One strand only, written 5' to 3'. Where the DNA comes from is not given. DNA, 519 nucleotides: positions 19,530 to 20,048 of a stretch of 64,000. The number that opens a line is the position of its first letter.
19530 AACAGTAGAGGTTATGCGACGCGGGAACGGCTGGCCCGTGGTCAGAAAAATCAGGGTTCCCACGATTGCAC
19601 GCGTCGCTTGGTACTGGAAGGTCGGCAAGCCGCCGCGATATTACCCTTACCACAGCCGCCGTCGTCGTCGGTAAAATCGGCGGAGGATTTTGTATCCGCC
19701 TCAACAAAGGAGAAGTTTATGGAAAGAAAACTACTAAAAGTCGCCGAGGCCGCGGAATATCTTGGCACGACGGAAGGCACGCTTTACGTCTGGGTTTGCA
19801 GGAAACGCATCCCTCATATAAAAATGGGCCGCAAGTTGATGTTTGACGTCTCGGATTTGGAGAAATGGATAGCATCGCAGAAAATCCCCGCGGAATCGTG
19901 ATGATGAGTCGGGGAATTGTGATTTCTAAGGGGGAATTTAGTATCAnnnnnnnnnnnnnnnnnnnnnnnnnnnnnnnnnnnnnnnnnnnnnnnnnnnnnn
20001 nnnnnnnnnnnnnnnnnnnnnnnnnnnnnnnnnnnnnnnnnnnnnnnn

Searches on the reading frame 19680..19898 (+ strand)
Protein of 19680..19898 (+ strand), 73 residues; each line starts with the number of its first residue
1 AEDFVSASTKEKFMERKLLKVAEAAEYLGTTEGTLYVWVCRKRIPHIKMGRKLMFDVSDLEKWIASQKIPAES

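Call 9: search_protein_families(library=pfam, proteins=[window:19680-19898:+], max_evalue=0.01)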
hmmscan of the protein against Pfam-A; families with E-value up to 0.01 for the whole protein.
window:19680-19898:+ (73 aa): 1 family
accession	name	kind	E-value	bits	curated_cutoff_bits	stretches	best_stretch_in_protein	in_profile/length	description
PF12728.13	HTH_17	-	9.2e-16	58.3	27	1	18-67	1-50/51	Helix-turn-helix domain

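Call 64: search_protein_families(library=ncbifam, proteins=[window:19680-19898:+], max_evalue=0.001)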
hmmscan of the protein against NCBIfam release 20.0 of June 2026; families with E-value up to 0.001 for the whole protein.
window:19680-19898:+ (73 aa): 2 families
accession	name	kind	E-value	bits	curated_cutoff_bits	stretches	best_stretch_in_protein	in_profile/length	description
NF047737.1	antiphage_MADS1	equivalog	7e-13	48.6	80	1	17-64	2-49/49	methylation-associated defense system helix-turn-helix domain-containing protein MAD1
TIGR01764.1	excise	domain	2e-12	47.2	28.8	1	19-65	2-48/49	excisionase family DNA-binding protein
